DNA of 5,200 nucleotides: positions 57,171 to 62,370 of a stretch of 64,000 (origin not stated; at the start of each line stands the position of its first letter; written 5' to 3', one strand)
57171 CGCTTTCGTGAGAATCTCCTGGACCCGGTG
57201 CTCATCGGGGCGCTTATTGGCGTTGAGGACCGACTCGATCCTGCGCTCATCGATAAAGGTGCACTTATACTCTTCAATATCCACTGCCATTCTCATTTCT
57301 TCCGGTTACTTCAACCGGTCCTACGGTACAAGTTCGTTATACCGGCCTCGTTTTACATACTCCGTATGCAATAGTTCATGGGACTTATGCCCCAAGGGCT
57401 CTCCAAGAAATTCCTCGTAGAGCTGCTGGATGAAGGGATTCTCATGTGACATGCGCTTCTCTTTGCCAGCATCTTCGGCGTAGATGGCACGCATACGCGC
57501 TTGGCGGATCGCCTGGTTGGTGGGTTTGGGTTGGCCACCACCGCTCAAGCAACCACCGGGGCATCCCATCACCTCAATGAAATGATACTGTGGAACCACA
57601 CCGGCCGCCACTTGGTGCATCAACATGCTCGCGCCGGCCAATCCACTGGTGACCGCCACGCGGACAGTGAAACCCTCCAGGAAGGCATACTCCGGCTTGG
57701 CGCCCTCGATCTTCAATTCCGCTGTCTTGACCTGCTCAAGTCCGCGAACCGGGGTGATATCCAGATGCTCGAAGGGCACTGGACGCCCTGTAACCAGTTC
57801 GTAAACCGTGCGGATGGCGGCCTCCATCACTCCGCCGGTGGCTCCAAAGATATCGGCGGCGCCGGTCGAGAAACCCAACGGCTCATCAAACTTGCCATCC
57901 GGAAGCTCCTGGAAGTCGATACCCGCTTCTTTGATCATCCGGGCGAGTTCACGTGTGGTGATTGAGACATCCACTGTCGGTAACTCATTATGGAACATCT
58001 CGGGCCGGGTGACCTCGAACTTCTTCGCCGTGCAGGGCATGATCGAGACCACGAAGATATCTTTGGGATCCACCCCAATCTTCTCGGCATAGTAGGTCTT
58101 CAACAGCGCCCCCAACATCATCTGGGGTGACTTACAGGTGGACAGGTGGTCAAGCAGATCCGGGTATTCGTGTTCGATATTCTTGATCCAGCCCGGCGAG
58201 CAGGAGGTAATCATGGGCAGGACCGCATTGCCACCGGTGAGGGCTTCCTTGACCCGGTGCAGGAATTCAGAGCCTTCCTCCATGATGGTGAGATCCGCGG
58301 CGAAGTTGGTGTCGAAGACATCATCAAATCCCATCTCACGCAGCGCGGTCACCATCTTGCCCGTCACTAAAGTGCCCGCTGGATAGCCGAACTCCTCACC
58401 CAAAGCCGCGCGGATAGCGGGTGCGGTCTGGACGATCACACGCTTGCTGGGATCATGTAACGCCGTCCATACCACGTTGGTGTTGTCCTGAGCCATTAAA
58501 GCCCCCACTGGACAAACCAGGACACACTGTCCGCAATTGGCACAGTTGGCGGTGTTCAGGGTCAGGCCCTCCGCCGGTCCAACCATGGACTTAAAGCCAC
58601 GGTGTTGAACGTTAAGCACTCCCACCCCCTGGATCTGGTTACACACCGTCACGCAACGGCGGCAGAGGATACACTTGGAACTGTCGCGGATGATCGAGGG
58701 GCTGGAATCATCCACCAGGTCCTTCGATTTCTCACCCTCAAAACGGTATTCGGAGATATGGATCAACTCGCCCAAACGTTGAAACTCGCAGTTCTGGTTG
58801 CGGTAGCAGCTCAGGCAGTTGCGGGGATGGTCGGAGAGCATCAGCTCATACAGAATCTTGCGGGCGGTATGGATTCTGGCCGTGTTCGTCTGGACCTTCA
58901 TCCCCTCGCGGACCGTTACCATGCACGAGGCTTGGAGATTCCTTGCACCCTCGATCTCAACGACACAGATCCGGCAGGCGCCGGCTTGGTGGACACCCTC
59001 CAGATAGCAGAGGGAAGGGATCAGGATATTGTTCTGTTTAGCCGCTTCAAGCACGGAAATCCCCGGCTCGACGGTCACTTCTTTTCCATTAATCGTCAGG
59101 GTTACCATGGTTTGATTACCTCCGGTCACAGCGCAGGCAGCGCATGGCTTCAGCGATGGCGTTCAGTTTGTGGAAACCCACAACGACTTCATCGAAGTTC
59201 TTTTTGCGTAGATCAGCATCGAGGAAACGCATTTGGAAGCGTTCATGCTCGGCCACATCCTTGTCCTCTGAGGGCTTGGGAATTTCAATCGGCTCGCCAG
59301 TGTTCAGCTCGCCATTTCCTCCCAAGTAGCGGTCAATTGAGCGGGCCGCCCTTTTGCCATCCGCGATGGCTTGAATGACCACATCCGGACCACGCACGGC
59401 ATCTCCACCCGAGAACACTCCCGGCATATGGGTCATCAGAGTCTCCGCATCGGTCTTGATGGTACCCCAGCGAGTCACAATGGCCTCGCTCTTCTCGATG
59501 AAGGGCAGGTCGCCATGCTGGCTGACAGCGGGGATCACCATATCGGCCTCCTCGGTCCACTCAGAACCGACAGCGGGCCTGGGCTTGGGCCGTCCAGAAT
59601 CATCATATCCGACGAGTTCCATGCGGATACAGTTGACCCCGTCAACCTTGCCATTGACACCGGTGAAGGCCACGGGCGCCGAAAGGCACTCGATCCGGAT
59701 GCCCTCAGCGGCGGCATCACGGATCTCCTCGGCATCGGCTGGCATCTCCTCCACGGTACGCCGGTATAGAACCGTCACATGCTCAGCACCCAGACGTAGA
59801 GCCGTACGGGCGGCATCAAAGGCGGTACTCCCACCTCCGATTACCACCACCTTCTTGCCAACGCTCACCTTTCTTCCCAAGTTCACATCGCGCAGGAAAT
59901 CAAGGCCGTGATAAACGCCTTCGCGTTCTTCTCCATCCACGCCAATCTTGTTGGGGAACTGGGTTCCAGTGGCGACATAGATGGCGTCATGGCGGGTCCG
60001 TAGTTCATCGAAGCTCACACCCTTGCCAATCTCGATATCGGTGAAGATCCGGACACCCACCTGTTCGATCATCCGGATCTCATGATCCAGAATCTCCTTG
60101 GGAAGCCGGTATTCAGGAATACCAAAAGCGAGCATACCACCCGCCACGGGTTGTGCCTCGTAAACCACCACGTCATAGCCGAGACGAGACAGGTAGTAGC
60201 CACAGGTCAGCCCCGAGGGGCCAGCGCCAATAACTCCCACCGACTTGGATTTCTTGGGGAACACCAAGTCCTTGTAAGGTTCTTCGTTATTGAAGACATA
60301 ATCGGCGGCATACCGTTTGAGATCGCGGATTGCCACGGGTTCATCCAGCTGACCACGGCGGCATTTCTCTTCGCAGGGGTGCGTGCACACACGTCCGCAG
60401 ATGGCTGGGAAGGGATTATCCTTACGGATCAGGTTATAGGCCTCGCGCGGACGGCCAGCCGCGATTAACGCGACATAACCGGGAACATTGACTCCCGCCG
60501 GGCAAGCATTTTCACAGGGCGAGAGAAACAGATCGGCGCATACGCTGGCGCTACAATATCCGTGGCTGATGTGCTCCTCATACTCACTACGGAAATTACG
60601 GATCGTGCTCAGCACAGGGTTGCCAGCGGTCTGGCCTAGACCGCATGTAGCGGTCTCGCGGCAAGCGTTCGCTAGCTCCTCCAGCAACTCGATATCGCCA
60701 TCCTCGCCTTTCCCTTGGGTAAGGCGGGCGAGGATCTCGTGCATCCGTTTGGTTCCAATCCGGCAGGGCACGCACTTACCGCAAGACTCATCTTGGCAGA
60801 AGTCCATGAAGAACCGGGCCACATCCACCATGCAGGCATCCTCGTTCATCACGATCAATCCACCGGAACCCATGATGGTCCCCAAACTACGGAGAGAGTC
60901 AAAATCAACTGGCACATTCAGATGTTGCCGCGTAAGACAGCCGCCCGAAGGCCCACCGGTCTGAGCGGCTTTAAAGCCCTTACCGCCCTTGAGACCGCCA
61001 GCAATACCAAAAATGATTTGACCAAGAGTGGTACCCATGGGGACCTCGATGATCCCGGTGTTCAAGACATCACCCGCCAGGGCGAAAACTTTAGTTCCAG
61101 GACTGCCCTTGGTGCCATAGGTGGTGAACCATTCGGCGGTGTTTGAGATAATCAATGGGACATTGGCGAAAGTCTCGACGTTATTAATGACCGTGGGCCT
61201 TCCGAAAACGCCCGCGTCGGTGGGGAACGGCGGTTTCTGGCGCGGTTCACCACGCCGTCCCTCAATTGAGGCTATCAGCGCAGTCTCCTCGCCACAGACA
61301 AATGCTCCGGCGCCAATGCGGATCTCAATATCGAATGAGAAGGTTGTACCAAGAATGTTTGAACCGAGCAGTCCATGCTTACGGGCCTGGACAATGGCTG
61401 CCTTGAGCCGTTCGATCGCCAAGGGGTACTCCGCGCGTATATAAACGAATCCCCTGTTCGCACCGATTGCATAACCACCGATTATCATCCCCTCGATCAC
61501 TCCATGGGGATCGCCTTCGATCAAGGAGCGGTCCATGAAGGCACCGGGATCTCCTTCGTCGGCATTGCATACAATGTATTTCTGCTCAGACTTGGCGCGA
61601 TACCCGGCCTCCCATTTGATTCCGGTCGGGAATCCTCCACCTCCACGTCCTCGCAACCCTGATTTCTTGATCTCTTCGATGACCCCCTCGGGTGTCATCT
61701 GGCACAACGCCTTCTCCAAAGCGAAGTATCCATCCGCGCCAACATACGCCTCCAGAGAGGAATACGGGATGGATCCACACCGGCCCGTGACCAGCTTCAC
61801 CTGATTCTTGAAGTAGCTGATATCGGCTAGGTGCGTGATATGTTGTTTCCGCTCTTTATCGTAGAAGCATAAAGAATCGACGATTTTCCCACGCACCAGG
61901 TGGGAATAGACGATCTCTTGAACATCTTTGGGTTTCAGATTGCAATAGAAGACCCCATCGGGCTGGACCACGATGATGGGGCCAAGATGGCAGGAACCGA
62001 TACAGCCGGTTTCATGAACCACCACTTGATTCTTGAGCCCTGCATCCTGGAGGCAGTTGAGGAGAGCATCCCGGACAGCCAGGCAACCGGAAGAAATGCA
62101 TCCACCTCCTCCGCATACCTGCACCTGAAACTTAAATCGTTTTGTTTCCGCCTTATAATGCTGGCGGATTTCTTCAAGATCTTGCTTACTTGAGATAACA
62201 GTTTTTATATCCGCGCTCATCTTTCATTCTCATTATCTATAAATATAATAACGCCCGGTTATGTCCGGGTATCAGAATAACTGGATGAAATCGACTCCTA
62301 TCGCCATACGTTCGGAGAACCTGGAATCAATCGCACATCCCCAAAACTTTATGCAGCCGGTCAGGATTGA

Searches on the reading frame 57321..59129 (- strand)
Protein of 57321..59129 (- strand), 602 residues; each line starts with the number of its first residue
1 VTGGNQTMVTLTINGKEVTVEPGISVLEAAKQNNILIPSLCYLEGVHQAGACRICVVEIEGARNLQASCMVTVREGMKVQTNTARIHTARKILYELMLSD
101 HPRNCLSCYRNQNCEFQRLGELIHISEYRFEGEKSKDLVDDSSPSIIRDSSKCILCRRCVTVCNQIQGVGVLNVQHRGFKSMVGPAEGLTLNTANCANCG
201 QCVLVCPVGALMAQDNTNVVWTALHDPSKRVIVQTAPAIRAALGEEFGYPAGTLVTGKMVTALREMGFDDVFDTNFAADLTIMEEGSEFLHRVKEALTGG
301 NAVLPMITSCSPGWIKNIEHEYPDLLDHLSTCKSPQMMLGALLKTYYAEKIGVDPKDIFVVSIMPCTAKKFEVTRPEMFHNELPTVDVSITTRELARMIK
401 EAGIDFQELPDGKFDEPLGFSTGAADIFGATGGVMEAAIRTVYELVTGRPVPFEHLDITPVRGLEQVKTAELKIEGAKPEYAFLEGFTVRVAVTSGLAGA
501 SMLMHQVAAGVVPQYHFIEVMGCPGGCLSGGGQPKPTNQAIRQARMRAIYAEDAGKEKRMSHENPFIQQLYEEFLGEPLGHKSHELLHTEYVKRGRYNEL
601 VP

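Call 35: search_protein_families(library=pfam, proteins=[window:57321-59129:-], max_evalue=0.00001)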
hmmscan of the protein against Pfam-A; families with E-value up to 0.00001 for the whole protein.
window:57321-59129:- (602 aa): 9 families
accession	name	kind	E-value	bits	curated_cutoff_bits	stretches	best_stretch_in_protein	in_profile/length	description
PF02906.19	Fe_hyd_lg_C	-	4.8e-94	315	22.1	1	229-531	1-245/245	Iron only hydrogenase large subunit, C-terminal domain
PF02256.22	Fe_hyd_SSU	-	2.2e-25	88.9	24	1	540-594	2-56/56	Iron hydrogenase small subunit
PF13510.11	Fer2_4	-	1.8e-21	76.4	22.8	1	7-83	2-81/82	2Fe-2S iron-sulfur cluster binding domain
PF10588.14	NADH-G_4Fe-4S_3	-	2.9e-10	40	27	1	90-127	1-38/40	NADH-ubiquinone oxidoreductase-G iron-sulfur binding region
PF12838.12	Fer4_7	-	1.1e-08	35.8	27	1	152-210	1-52/52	4Fe-4S dicluster domain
PF22117.2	Fer4_Nqo3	-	8.9e-08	32.6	27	1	144-211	2-66/67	NADH-quinone oxidoreductase subunit 3, ferredoxin-like domain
PF00037.32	Fer4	-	2.2e-06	27.6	21.1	0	191-211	3-23/24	4Fe-4S binding domain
PF12837.12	Fer4_6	-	5.4e-06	26.5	25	0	193-211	6-24/24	4Fe-4S binding domain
PF00111.32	Fer2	-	6.2e-06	26.5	21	1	12-62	2-50/77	2Fe-2S iron-sulfur cluster binding domain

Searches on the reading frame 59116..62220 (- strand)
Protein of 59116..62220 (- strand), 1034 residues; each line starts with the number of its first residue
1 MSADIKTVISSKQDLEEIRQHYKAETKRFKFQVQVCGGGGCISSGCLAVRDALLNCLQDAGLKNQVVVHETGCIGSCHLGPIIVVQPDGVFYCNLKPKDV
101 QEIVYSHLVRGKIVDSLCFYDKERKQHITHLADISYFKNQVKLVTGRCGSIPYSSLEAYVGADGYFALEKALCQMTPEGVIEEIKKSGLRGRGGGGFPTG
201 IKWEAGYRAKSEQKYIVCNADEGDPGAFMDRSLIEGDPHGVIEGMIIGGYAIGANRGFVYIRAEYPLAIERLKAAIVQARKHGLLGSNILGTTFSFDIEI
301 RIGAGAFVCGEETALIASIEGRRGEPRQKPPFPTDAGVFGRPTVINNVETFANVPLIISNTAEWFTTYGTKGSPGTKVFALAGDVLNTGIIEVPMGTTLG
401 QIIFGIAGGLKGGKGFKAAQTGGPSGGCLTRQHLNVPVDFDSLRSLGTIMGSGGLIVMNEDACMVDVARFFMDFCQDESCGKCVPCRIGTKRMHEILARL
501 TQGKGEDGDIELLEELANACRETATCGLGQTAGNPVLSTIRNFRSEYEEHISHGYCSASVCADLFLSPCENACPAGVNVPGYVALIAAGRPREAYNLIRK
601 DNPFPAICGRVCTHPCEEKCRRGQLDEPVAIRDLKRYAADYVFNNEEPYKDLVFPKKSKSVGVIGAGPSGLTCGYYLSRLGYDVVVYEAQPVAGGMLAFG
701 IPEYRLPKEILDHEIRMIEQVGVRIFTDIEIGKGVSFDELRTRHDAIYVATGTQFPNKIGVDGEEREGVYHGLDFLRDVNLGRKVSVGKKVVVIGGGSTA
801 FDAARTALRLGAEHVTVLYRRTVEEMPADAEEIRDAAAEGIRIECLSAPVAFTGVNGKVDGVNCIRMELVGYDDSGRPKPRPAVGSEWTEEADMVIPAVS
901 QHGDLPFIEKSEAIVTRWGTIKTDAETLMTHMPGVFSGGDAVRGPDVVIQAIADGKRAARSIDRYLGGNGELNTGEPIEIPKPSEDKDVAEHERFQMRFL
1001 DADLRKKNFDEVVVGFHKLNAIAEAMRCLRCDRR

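Call 47: search_protein_families(library=padloc, proteins=[window:59116-62220:-], max_evalue=0.00001)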
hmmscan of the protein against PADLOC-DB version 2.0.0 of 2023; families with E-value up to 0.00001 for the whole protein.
window:59116-62220:- (1034 aa): 1 family
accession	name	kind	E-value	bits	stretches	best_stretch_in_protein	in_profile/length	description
PDLC01086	C3a186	-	4.5e-09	34.1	1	661-697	3-39/384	"C-3?,4? desaturase"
